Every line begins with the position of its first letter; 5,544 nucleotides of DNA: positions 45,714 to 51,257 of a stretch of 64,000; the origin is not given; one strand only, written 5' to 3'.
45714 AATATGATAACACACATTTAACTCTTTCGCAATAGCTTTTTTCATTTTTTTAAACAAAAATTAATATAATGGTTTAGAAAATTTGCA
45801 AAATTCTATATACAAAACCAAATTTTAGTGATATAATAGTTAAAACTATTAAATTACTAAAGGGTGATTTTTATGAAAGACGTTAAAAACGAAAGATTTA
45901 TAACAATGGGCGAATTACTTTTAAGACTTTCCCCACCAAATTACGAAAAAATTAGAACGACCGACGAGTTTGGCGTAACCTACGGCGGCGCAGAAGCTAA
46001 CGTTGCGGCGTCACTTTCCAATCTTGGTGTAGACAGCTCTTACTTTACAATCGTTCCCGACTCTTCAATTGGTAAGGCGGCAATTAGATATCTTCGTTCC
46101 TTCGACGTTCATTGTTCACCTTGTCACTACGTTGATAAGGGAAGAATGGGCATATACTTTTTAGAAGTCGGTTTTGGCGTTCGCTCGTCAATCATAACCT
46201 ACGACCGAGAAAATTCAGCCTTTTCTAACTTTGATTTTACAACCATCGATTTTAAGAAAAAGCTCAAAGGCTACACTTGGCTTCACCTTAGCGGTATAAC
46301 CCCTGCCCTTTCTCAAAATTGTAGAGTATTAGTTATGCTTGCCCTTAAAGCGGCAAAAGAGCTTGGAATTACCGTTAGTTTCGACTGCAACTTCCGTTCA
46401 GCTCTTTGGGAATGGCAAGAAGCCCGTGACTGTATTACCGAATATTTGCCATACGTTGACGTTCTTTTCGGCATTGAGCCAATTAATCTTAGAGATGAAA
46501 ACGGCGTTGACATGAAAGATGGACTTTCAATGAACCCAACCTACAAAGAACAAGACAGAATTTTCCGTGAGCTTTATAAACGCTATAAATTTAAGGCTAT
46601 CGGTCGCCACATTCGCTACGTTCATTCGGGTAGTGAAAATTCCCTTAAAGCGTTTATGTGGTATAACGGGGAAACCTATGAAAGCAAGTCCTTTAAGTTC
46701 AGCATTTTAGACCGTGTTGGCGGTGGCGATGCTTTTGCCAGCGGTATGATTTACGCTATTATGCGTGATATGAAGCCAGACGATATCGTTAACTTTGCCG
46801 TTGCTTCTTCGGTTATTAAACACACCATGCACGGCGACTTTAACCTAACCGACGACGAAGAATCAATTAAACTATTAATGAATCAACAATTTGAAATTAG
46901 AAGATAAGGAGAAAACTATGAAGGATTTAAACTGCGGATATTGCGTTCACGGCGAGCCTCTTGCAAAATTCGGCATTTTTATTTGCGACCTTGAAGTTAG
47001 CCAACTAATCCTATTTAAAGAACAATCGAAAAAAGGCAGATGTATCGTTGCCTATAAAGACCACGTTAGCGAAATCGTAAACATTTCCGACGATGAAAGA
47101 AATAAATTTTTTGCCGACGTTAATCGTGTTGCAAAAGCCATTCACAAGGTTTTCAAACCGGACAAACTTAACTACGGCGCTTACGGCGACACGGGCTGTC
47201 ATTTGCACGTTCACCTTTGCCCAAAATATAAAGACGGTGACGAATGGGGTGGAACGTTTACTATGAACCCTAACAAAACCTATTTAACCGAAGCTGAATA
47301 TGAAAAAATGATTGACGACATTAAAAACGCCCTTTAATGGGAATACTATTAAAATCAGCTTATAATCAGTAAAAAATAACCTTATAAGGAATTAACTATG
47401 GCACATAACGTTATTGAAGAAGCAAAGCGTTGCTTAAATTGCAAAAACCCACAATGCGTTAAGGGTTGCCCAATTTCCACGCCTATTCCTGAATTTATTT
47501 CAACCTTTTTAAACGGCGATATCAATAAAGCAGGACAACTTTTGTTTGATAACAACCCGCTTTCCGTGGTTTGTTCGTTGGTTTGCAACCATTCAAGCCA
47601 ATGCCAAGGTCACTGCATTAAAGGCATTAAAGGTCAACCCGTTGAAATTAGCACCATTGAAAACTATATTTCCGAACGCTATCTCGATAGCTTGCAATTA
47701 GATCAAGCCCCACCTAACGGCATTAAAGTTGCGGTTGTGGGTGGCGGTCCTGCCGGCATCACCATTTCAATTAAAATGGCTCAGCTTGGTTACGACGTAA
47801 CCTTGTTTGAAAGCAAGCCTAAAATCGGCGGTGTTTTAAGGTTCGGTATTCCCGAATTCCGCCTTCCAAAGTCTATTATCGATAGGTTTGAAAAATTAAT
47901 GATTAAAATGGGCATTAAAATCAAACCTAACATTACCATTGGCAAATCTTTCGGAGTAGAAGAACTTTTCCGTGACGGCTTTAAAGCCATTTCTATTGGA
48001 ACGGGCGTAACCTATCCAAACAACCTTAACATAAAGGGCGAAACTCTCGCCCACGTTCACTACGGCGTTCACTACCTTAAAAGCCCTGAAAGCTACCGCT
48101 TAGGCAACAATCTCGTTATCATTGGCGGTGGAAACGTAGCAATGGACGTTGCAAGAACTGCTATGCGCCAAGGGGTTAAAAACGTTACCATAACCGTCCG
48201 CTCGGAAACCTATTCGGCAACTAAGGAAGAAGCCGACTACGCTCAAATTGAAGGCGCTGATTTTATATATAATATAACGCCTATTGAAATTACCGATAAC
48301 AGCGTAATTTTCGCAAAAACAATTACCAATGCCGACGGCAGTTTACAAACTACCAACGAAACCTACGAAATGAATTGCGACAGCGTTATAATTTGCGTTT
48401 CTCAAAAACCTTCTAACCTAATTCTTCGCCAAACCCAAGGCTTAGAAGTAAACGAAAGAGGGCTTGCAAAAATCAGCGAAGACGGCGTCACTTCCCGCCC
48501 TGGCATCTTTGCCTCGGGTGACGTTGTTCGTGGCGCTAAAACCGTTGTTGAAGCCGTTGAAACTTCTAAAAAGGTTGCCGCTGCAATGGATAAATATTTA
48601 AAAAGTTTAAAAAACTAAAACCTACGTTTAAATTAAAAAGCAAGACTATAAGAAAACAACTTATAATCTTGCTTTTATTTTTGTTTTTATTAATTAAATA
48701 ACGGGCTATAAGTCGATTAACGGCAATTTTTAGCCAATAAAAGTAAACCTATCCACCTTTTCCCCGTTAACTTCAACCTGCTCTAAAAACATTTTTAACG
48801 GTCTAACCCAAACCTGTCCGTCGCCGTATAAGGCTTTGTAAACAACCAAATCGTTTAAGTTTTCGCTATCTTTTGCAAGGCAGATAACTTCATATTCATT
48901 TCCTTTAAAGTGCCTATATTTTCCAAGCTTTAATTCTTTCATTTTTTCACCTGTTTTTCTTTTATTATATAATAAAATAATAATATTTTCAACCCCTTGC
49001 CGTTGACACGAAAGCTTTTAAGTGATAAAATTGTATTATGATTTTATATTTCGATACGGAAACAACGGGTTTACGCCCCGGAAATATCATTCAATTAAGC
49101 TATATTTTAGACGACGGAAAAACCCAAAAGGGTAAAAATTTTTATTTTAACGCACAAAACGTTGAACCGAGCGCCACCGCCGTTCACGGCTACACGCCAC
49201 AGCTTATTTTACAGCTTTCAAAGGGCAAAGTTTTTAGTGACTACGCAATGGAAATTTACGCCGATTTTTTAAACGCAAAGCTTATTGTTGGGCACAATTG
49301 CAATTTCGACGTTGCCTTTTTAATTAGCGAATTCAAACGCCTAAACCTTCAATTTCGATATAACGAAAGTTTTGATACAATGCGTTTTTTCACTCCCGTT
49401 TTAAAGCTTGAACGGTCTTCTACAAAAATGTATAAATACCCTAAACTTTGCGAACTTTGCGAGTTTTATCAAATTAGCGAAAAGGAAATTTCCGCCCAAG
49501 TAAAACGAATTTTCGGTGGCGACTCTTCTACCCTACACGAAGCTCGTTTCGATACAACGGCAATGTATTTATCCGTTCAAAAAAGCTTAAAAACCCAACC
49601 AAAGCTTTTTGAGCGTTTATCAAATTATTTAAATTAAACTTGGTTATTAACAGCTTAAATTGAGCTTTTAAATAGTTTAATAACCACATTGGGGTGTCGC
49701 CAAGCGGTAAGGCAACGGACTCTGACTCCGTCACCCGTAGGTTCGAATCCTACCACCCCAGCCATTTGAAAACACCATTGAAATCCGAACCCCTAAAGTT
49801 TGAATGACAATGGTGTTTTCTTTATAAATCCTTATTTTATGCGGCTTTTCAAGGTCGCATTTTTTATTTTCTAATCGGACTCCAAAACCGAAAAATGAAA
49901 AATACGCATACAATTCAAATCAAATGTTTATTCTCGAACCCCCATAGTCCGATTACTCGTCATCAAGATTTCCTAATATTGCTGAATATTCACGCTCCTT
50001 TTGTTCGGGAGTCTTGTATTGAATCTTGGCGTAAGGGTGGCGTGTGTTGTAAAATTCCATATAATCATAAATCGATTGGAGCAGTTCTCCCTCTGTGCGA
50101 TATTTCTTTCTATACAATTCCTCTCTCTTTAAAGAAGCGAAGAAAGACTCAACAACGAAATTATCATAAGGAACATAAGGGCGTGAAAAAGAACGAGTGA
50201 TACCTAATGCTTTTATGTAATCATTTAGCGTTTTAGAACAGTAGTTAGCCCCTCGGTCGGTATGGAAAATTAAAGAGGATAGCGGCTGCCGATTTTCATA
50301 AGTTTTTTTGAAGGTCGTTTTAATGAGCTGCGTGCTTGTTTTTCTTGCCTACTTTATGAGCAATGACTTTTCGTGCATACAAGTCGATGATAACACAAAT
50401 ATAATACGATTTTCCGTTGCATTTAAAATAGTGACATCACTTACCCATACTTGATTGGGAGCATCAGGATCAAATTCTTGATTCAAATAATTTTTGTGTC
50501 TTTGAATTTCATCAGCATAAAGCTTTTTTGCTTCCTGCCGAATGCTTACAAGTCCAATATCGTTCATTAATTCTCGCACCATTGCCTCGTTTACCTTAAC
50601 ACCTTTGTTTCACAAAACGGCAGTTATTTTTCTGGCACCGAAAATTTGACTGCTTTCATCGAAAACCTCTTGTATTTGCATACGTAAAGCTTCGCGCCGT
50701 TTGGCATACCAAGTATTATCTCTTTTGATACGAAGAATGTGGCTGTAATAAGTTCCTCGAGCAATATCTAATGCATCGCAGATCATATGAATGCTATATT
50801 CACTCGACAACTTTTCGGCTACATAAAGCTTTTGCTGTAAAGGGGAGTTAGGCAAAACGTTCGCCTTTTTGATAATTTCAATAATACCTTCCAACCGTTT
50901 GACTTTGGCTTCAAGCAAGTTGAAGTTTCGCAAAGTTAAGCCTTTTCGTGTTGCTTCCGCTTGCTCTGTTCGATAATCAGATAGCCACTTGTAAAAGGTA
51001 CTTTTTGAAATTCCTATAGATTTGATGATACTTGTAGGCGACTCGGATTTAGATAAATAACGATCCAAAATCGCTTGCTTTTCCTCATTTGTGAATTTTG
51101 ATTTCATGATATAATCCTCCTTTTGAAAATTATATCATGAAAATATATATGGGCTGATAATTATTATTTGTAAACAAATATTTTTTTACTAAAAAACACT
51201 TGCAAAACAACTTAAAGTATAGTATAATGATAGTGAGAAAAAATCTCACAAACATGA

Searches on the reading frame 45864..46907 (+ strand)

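Call 11: search_protein_families(library=pfam, proteins=[window:45864-46907:+], max_evalue=0.001)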
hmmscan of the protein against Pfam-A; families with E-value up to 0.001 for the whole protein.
window:45864-46907:+ (347 aa): 1 family
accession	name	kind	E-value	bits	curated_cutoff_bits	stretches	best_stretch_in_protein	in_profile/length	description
PF00294.29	PfkB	-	3.1e-31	109.3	25.8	2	15-203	7-189/302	pfkB family carbohydrate kinase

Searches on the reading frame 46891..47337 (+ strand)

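Call 11: search_protein_families(library=pfam, proteins=[window:46891-47337:+], max_evalue=0.001)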
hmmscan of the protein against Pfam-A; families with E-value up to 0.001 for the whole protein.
window:46891-47337:+ (148 aa): 1 family
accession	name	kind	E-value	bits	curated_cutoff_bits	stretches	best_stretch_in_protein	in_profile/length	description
PF01230.28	HIT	-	6.6e-08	33.5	21.5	1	46-114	24-97/98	HIT domain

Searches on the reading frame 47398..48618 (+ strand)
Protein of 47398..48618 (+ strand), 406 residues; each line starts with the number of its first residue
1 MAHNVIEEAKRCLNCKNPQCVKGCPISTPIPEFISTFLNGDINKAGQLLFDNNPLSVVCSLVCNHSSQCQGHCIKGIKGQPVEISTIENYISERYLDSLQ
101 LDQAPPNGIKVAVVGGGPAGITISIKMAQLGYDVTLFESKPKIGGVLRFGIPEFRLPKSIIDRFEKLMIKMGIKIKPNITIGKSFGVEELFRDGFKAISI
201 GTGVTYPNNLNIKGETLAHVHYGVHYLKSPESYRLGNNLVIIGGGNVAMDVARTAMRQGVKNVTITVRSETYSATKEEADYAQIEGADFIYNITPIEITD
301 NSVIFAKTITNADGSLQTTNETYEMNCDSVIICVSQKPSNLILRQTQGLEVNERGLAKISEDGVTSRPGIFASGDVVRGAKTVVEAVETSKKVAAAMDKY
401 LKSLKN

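Call 11: search_protein_families(library=pfam, proteins=[window:47398-48618:+], max_evalue=0.001)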
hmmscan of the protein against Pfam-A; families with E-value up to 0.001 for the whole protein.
window:47398-48618:+ (406 aa): 11 families
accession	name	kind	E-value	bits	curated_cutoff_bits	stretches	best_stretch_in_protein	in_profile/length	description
PF07992.20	Pyr_redox_2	-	7.3e-38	131.1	26.1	2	110-388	2-289/291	Pyridine nucleotide-disulphide oxidoreductase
PF14691.11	Fer4_20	-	1.3e-28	99.5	25.8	1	3-94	15-107/113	Dihydroprymidine dehydrogenase domain II, 4Fe-4S cluster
PF13738.12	Pyr_redox_3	-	6.8e-15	55.5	30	1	198-374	128-305/305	Pyridine nucleotide-disulphide oxidoreductase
PF00070.33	Pyr_redox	-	7.5e-12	46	22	2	110-180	1-62/82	Pyridine nucleotide-disulphide oxidoreductase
PF13450.12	NAD_binding_8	-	3.9e-07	30.7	21.9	1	113-146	1-34/68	NAD(P)-binding Rossmann-like domain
PF12831.13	FAD_oxidored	-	8.9e-06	25.7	27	1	111-147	2-38/416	FAD dependent oxidoreductase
PF03486.20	HI0933_like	-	8.9e-05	22.5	50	1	110-145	2-37/244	HI0933-like protein Rossmann domain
PF01266.30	DAO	-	0.0003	20.9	27.9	0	110-144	1-35/353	FAD dependent oxidoreductase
PF13241.12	NAD_binding_7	-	0.00033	21.6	22.1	0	237-290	8-65/104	Putative NAD(P)-binding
PF01494.25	FAD_binding_3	-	0.00056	19.7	22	0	110-140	3-33/349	FAD binding domain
PF01134.28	GIDA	-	0.00062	19.4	22.1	0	110-140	1-31/391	Glucose inhibited division protein A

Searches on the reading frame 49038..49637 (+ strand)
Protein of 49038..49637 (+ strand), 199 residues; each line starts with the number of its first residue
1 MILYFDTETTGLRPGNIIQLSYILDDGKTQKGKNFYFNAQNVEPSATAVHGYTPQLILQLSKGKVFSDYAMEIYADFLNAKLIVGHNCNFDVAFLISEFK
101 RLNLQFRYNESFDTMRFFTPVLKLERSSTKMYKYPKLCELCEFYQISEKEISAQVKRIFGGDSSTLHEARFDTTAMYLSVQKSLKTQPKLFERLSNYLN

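Call 11: search_protein_families(library=pfam, proteins=[window:49038-49637:+], max_evalue=0.001)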
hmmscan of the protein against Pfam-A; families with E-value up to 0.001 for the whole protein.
window:49038-49637:+ (199 aa): 3 families
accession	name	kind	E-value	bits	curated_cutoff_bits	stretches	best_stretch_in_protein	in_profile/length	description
PF00929.31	RNase_T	-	1.4e-12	48.9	24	1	4-140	2-142/164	Exonuclease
PF13482.12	RNase_H_2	-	3.9e-05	24.1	22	1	3-118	1-96/165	RNase_H superfamily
PF01612.26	DNA_pol_A_exo1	-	5.6e-05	23.4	23.6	0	56-140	63-126/173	3'-5' exonuclease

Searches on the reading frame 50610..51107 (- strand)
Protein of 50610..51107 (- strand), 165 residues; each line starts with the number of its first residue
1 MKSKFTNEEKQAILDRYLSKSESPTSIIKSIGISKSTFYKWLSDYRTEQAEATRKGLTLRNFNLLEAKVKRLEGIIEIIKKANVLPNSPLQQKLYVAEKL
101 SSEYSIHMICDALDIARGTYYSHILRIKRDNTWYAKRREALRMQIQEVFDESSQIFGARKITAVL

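Call 11: search_protein_families(library=pfam, proteins=[window:50610-51107:-], max_evalue=0.001)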
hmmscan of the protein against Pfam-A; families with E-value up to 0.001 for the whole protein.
window:50610-51107:- (165 aa): 8 families
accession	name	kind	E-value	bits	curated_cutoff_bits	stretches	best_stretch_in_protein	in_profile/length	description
PF01527.26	HTH_Tnp_1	-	1e-09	38.9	24.1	1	2-72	4-70/75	Transposase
PF13384.12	HTH_23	-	4.1e-08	33.2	24.6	1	9-52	6-48/50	Homeodomain-like domain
PF13551.12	HTH_29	-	1.5e-06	28.6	28.1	1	22-54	12-45/64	Winged helix-turn helix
PF07374.17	DUF1492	-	7.8e-06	26.4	21.5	0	4-43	54-93/100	Protein of unknown function (DUF1492)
PF13022.12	HTH_Tnp_1_2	-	5.3e-05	23.7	27.9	0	21-44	26-49/122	Helix-turn-helix of insertion element transposase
PF13276.12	HTH_21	-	0.00011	22.7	28.1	1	137-165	2-30/60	HTH-like domain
PF13518.12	HTH_28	-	0.00014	22.3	25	0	9-48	1-39/52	Helix-turn-helix domain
PF02796.21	HTH_7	-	0.00016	22.2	23.8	0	3-44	4-44/45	Helix-turn-helix domain of resolvase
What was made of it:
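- Checked: An IS transposase fragment lies at 50610-51107 (call 11).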
